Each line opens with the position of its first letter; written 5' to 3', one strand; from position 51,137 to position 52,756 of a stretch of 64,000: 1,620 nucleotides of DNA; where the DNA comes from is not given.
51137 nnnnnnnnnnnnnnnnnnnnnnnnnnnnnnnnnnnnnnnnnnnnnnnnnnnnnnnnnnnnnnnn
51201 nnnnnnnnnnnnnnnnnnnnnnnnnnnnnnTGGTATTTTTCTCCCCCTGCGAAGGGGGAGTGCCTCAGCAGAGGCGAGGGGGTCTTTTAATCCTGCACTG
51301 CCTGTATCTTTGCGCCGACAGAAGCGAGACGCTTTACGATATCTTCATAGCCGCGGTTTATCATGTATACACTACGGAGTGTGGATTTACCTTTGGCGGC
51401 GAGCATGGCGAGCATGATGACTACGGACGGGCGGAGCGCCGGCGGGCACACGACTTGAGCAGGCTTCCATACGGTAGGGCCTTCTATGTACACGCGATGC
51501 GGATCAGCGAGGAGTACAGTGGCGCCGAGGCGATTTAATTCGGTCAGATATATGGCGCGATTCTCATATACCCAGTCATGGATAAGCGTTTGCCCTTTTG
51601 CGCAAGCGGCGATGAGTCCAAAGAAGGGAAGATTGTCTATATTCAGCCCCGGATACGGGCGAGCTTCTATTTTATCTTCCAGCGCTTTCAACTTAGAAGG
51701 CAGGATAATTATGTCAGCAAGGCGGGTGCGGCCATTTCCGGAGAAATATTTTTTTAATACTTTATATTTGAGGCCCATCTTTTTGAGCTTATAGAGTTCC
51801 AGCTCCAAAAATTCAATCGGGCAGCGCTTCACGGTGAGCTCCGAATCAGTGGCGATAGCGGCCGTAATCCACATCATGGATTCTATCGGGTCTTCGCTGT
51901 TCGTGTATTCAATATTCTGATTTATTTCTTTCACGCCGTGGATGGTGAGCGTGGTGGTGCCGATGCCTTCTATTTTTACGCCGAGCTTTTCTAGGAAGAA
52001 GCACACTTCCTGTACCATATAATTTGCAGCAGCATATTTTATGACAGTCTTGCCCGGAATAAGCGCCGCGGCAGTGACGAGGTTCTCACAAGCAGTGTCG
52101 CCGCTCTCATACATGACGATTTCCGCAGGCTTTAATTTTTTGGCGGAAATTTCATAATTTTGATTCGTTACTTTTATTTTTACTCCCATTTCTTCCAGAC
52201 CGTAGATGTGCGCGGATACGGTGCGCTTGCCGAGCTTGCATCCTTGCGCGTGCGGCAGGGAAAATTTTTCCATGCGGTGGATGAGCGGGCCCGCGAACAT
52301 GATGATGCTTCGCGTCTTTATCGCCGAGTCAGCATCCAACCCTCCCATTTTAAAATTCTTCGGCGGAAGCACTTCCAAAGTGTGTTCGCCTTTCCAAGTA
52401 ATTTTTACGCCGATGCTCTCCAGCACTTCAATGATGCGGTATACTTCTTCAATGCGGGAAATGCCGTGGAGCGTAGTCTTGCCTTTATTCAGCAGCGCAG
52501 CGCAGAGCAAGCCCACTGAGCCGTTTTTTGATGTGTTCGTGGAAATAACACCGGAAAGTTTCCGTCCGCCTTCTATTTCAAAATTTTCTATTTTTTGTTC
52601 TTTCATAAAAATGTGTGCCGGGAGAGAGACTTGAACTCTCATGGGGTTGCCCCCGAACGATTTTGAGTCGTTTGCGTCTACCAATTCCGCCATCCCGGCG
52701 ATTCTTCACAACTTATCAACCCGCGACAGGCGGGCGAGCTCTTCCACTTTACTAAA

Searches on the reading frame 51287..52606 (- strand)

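Call 69: search_protein_families(library=pfam, proteins=[window:51287-52606:-], max_evalue=0.001)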
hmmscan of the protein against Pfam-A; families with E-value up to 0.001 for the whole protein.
window:51287-52606:- (439 aa): 1 family
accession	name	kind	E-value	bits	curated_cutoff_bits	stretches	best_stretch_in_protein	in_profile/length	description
PF00275.25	EPSP_synthase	-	1.3e-42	146.4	22.8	1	12-427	2-417/417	EPSP synthase (3-phosphoshikimate 1-carboxyvinyltransferase)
